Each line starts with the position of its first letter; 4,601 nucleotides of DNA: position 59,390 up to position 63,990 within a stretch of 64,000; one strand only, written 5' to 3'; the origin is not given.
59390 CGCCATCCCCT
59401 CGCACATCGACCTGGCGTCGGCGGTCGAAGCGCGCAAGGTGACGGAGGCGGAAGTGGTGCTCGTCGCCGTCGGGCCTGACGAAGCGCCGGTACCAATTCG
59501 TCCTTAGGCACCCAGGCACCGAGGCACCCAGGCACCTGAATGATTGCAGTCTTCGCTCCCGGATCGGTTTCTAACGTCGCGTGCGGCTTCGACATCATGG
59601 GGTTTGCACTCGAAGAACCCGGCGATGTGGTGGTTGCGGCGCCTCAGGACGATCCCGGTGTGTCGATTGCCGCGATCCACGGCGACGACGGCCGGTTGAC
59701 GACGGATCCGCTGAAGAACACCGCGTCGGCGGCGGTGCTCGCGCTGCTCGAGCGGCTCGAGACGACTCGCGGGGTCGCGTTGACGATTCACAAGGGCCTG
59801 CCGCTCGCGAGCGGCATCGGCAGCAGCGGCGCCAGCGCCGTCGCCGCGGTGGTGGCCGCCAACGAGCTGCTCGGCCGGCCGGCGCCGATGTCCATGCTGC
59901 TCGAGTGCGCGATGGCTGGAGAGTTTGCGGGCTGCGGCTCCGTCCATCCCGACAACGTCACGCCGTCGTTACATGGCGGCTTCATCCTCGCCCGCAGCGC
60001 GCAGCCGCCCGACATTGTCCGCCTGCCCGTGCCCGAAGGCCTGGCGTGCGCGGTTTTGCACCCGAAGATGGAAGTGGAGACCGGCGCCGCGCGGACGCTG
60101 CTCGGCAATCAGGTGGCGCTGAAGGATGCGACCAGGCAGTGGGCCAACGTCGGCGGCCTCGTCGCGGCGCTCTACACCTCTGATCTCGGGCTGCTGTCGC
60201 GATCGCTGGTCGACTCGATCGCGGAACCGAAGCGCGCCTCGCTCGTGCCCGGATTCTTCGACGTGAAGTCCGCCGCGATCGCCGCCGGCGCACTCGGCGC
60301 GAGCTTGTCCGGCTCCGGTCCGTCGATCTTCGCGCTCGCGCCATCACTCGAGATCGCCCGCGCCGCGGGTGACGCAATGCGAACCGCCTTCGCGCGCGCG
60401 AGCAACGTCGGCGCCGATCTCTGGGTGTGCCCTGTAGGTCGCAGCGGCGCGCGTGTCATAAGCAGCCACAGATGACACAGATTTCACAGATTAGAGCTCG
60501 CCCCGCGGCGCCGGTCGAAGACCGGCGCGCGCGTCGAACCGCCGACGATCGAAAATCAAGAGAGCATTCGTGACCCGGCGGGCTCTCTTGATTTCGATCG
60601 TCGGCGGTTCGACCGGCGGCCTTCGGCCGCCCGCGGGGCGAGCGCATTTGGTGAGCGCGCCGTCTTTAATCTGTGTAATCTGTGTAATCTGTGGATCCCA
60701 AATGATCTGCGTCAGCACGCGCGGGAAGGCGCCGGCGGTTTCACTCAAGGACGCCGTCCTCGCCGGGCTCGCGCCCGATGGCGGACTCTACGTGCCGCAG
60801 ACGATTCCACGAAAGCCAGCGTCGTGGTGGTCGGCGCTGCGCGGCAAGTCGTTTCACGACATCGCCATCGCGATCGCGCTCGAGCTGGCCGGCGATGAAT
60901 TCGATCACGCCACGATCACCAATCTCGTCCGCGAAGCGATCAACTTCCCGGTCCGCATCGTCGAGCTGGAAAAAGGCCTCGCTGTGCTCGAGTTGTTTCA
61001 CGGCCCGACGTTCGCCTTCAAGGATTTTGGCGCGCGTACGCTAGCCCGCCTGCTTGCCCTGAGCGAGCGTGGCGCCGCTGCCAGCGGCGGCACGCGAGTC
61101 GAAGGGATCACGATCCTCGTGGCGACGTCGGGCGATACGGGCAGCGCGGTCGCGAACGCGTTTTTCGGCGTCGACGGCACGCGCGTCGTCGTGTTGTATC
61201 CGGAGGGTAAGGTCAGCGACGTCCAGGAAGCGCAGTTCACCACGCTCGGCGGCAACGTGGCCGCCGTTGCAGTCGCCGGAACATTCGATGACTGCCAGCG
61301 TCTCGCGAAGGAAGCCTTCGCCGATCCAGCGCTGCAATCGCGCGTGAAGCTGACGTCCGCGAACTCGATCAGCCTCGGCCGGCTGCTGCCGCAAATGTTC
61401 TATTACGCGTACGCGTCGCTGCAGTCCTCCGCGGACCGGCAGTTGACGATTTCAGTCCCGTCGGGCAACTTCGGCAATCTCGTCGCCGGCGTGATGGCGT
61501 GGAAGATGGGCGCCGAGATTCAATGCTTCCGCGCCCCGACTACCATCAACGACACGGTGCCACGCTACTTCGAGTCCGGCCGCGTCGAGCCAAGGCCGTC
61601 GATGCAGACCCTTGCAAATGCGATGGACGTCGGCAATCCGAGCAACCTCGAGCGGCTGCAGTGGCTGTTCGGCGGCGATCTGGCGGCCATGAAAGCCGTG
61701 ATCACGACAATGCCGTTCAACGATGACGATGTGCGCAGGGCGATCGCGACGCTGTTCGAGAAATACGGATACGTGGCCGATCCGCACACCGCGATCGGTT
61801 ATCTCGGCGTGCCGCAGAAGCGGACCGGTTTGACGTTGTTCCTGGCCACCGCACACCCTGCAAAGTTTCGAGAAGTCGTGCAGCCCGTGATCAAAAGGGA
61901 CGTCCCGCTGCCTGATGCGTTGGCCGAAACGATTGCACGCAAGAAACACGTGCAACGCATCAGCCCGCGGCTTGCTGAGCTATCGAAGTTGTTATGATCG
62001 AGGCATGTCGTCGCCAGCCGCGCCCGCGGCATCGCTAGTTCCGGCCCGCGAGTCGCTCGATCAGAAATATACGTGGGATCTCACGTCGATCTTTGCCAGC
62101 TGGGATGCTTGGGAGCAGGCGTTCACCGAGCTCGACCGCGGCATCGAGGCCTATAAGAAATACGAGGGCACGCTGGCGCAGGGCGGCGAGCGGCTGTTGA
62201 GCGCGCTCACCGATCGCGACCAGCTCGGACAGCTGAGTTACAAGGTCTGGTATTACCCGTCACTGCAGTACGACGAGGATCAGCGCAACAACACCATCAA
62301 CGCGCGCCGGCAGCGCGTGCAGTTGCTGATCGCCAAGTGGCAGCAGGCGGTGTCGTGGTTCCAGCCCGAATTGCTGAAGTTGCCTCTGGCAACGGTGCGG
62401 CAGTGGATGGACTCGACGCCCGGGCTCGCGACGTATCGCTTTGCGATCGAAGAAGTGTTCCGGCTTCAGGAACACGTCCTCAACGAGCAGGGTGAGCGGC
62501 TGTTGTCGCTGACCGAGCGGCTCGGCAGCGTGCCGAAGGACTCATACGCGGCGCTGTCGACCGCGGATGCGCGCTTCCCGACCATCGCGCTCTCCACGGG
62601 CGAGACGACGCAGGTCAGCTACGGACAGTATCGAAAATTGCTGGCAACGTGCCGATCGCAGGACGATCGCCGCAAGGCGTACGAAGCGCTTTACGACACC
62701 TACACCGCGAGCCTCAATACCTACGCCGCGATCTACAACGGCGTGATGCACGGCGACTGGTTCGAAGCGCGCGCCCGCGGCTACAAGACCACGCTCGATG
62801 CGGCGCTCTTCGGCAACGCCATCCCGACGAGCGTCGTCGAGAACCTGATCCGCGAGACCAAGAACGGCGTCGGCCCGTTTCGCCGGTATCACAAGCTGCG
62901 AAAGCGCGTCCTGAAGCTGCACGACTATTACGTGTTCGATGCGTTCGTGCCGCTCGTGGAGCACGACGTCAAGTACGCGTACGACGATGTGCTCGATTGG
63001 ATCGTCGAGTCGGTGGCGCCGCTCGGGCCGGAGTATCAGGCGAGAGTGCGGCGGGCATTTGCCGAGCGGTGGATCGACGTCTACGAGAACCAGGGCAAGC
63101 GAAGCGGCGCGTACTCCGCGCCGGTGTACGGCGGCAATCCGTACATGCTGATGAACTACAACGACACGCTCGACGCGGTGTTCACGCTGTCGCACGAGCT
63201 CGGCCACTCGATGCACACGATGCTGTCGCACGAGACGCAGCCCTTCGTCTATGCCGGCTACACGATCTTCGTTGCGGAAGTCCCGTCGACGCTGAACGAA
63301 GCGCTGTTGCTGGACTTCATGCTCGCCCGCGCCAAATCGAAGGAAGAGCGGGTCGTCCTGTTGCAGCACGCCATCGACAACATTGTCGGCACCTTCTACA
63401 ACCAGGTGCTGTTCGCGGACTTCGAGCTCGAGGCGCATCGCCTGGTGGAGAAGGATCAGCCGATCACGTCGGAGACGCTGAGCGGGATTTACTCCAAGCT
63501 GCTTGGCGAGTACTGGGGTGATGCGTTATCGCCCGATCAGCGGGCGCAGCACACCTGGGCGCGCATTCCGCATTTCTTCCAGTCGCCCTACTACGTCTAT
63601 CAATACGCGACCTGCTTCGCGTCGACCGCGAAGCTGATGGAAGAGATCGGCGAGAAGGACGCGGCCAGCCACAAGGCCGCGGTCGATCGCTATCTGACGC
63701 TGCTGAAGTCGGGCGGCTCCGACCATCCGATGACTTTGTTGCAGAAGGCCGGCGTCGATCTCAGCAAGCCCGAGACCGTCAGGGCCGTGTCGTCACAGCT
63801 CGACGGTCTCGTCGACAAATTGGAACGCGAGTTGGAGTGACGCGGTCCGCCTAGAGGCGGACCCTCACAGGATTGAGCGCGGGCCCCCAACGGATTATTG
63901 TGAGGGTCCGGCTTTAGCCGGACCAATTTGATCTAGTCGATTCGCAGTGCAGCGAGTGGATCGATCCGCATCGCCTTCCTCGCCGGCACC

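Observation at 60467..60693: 227-bp foldback with triple-9-mer termini inserted between thrB and thrC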

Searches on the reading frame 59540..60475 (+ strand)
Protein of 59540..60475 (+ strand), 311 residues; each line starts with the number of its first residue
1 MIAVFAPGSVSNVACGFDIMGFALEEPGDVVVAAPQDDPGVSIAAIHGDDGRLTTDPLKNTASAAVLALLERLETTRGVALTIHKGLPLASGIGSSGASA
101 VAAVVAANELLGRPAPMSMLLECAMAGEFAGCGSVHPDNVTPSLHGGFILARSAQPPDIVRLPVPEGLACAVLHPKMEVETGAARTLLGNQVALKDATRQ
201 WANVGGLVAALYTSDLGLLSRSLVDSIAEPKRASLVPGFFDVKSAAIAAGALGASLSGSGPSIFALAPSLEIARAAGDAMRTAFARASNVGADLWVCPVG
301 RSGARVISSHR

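Call 14: search_protein_families(library=ncbifam, proteins=[window:59540-60475:+])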
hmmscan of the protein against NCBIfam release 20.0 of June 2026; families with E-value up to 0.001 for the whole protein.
window:59540-60475:+ (311 aa): 11 families
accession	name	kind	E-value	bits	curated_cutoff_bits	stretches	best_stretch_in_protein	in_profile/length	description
NF002288.1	PRK01212.1-4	equivalog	1.3e-102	342.9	194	1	4-305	2-302/303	homoserine kinase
TIGR00191.1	thrB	equivalog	1.6e-58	198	168.25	1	3-283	2-280/304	homoserine kinase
NF002870.0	PRK03188.1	equivalog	1e-15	57.3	286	1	40-308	56-306/310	4-(cytidine 5'-diphospho)-2-C-methyl-D-erythritol kinase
TIGR01920.1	Shik_kin_archae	equivalog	4.4e-10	39.4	126.85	1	62-183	53-176/266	shikimate kinase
NF011202.0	PRK14608.1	equivalog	6.3e-08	32.2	204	1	26-125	43-140/294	4-(cytidine 5'-diphospho)-2-C-methyl-D-erythritol kinase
NF003036.0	PRK03926.1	equivalog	9.1e-08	31.5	403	1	64-163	61-160/302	mevalonate kinase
TIGR00549.1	mevalon_kin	equivalog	5.2e-07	29.4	163.05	1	61-129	64-131/276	mevalonate kinase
TIGR00154.1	ispE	equivalog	1.2e-05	25.1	138.7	0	71-110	76-119/294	4-(cytidine 5'-diphospho)-2-C-methyl-D-erythritol kinase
NF040726.1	BetaRFA-P_synth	equivalog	1.7e-05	24.1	328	1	20-133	27-138/327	beta-ribofuranosylaminobenzene 5'-phosphate synthase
NF040725.1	panto_kin_Meth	equivalog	0.00068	18.7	380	0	58-111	67-118/286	pantoate kinase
NF011207.0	PRK14613.1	equivalog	0.00075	18.8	359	0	178-286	181-289/297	4-(cytidine 5'-diphospho)-2-C-methyl-D-erythritol kinase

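Call 17: find_encoding_contigs(protein=window:59540-60475:+, flank=10000, max_places=10)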
Protein window:59540-60475:+ (311 aa): no gene with exactly this product is on record in the collection.

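Call 26: find_homologous_proteins(query=window:59540-60475:+, max_evalue=1e-40)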
Query window:59540-60475:+ (311 aa): 3508 proteins with E <= 1e-40 among 8000 candidates; the best 120 are listed.
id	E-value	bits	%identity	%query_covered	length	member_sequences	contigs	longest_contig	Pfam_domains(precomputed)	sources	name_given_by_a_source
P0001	1.8e-192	656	100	100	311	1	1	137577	PF00288.33,PF08544.19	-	-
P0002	8.3e-176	602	92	99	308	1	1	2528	PF00288.33,PF08544.19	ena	-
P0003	2.0e-175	600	91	99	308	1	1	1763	PF00288.33,PF08544.19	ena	-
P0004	1.5e-173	594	91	99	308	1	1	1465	PF00288.33,PF08544.19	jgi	jgi:homoserine kinase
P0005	1.6e-173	594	92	100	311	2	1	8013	PF00288.33,PF08544.19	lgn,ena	-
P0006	3.1e-173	593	91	99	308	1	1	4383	PF00288.33,PF08544.19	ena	-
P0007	3.1e-172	590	89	99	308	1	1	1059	PF00288.33,PF08544.19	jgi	jgi:homoserine kinase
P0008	5.4e-172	589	91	99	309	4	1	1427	PF00288.33,PF08544.19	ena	-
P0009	1.5e-171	588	90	100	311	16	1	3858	PF00288.33,PF08544.19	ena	-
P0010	7.7e-170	582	89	100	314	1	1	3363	PF00288.33,PF08544.19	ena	-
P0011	1.1e-169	582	88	100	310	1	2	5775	PF00288.33,PF08544.19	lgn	-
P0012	1.1e-168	578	88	99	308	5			PF00288.33,PF08544.19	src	-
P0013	1.1e-168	578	88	99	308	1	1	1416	PF00288.33,PF08544.19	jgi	jgi:homoserine kinase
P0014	6.9e-168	576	89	99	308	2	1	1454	PF00288.33,PF08544.19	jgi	-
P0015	8.0e-168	576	89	99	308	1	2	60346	PF00288.33,PF08544.19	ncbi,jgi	jgi:homoserine kinase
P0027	1.1e-163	562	84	100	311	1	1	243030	PF00288.33,PF08544.19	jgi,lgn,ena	-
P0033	4.3e-163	560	85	99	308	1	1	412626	PF00288.33,PF08544.19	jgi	jgi:homoserine kinase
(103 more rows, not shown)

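Call 28: find_encoding_contigs(protein=P0005, flank=10000, max_places=3)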
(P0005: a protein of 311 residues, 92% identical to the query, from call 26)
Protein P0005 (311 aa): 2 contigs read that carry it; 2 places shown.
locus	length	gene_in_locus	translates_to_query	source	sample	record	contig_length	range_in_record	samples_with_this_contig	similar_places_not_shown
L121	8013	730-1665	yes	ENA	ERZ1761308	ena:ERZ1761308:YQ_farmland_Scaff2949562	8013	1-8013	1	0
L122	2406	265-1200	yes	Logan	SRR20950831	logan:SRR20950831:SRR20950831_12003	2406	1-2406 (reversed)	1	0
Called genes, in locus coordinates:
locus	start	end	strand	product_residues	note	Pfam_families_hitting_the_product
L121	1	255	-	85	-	?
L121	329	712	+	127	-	PF03061:4HBT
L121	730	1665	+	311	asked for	PF00288:GHMP_kinases_N, PF08544:GHMP_kinases_C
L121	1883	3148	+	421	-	PF14821:Thr_synth_N, PF00291:PALP, PF24857:THR4_C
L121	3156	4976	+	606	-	PF08439:Peptidase_M3_N, PF01432:Peptidase_M3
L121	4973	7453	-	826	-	PF12704:MacB_PCD, PF02687:FtsX, PF12704:MacB_PCD, PF02687:FtsX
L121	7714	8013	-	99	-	?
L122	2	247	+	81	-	?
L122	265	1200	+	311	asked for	PF00288:GHMP_kinases_N, PF08544:GHMP_kinases_C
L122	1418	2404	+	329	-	?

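Call 29: find_encoding_contigs(protein=P0027, flank=10000, max_places=3)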
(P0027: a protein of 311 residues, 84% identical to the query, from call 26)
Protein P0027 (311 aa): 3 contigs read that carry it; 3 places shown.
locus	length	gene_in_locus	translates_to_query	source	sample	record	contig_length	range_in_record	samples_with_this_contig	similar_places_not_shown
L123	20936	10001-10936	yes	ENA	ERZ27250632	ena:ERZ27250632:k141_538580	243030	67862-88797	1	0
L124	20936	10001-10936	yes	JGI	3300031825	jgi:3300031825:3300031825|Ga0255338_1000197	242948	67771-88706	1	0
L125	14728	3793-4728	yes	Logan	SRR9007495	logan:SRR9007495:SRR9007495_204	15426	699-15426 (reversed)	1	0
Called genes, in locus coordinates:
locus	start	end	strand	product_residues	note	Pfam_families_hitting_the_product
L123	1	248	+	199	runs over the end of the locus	-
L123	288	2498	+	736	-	PF01804:Penicil_amidase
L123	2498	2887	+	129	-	PF11528:DUF3224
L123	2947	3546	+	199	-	PF13302:Acetyltransf_3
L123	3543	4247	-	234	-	-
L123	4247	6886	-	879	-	PF13620:CarboxypepD_reg, PF07715:Plug, PF00593:TonB_dep_Rec_b-barrel, PF25183:OMP_b-brl_4 (weak)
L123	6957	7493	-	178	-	-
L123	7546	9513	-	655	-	PF02784:Orn_Arg_deC_N, PF17810:Arg_decarb_HB, PF17944:Arg_decarbox_C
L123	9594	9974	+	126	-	PF03061:4HBT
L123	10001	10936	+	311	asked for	PF00288:GHMP_kinases_N, PF08544:GHMP_kinases_C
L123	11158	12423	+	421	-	PF14821:Thr_synth_N, PF00291:PALP, PF24857:THR4_C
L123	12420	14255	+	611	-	PF08439:Peptidase_M3_N, PF01432:Peptidase_M3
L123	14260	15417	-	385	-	PF01833:TIG (weak), PF01391:Collagen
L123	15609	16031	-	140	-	-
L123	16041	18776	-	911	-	PF12704:MacB_PCD, PF02687:FtsX, PF12704:MacB_PCD, PF02687:FtsX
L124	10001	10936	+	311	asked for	PF00288:GHMP_kinases_N, PF08544:GHMP_kinases_C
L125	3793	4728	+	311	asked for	PF00288:GHMP_kinases_N, PF08544:GHMP_kinases_C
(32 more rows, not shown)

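Call 30: find_encoding_contigs(protein=P0015, flank=10000, max_places=3)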
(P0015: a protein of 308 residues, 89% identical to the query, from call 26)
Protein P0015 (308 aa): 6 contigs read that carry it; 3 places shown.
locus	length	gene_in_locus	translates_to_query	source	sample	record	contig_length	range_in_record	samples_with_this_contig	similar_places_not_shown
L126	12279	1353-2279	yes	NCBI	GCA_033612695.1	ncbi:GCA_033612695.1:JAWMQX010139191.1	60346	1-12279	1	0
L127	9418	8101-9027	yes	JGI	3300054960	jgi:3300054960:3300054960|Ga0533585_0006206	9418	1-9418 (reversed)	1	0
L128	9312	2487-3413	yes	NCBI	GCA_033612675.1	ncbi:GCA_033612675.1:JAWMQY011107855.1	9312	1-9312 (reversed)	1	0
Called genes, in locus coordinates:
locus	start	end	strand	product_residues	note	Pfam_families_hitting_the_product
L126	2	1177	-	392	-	?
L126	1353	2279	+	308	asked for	PF00288:GHMP_kinases_N, PF08544:GHMP_kinases_C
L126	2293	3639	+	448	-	-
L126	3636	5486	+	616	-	PF08439:Peptidase_M3_N, PF01432:Peptidase_M3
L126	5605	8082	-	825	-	PF12704:MacB_PCD, PF02687:FtsX, PF12704:MacB_PCD, PF02687:FtsX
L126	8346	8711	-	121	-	PF03551:PadR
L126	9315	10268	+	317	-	PF02195:ParB_N (faint)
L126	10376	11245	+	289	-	-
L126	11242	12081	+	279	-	PF13349:DUF4097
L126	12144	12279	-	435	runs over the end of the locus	PF13360:PQQ_2, PF01011:PQQ (faint), PF13570:Beta-prop_ACSF4, PF13360:PQQ_2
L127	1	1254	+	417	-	?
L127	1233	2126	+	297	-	PF03781:FGE-sulfatase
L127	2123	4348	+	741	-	PF01804:Penicil_amidase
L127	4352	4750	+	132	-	PF11528:DUF3224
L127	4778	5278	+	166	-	PF00583:Acetyltransf_1, PF13673:Acetyltransf_10 (weak), PF13508:Acetyltransf_7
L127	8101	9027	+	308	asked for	PF00288:GHMP_kinases_N, PF08544:GHMP_kinases_C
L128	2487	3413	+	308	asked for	PF00288:GHMP_kinases_N, PF08544:GHMP_kinases_C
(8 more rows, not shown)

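Call 31: find_encoding_contigs(protein=P0033, flank=10000, max_places=3)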
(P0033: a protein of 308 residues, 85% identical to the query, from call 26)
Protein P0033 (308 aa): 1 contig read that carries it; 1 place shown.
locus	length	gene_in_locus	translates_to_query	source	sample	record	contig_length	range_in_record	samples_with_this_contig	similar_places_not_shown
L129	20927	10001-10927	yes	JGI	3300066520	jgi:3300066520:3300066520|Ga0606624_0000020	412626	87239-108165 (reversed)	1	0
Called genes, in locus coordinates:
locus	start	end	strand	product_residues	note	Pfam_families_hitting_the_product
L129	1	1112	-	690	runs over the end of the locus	PF01011:PQQ, PF13360:PQQ_2 (faint)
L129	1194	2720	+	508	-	PF08238:Sel1 (weak)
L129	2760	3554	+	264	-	PF03781:FGE-sulfatase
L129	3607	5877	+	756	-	PF01804:Penicil_amidase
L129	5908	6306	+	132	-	PF11528:DUF3224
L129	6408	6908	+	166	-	PF00583:Acetyltransf_1, PF13673:Acetyltransf_10, PF13508:Acetyltransf_7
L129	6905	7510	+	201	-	PF13302:Acetyltransf_3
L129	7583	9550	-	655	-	PF02784:Orn_Arg_deC_N, PF17810:Arg_decarb_HB, PF17944:Arg_decarbox_C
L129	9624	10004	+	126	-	PF03061:4HBT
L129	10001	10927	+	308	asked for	PF00288:GHMP_kinases_N, PF08544:GHMP_kinases_C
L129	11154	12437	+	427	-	PF14821:Thr_synth_N, PF00291:PALP, PF24857:THR4_C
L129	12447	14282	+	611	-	PF08439:Peptidase_M3_N, PF01432:Peptidase_M3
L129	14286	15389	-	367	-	-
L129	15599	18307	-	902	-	PF12704:MacB_PCD, PF02687:FtsX, PF12704:MacB_PCD, PF02687:FtsX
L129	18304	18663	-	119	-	PF03551:PadR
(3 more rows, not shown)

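Call 35: find_related_loci(query=window:59540-60475:+, collection=metagenome_contigs, flank=3000)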
Query window:59540-60475:+ (311 aa) in metagenome_contigs; peptide patterns used: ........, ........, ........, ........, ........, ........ (x = any residue, [..] = any of these).
325 stretches matched a pattern; 168 encode a relative of the query (tblastn E <= 1e-3); the best 80 are kept; 80 distinct loci.
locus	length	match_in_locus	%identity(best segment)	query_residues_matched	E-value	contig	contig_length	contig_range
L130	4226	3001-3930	89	1-310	1e-174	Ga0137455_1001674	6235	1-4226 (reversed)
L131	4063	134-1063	89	1-310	1e-173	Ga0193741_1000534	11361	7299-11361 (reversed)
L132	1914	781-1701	92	1-307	0e+0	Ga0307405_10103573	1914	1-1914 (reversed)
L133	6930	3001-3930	89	1-310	3e-170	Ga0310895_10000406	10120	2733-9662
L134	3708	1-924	88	1-308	3e-176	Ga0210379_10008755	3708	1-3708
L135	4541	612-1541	86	1-310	1e-169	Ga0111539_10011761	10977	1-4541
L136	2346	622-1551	85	1-310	3e-177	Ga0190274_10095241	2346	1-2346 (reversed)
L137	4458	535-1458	85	1-308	5e-167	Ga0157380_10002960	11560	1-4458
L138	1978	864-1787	85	1-308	2e-178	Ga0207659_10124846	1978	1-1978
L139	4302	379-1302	85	1-308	2e-164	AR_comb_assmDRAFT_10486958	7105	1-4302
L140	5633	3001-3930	89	1-310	1e-160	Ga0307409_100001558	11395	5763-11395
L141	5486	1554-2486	82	1-311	3e-159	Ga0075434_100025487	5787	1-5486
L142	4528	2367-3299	84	1-311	4e-161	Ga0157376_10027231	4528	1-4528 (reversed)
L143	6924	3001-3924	80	1-308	5e-154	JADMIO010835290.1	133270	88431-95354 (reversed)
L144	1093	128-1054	81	1-309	2e-165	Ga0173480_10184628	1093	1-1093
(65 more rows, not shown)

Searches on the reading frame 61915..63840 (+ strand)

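Call 14: search_protein_families(library=ncbifam, proteins=[window:61915-63840:+])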
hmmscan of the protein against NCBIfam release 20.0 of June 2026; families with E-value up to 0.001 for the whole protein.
window:61915-63840:+ (641 aa): 3 families
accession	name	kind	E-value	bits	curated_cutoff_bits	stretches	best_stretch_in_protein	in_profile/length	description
TIGR00181.1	pepF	equivalog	2.6e-177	591.3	490.55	1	45-638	1-590/591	oligoendopeptidase F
TIGR02290.1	M3_fam_3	subfamily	2.2e-97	327.5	561.7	1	53-638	1-586/587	M3 family oligoendopeptidase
TIGR02289.1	M3_not_pepF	subfamily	1.1e-19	70.4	442.35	1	250-636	159-548/549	M3 family oligoendopeptidase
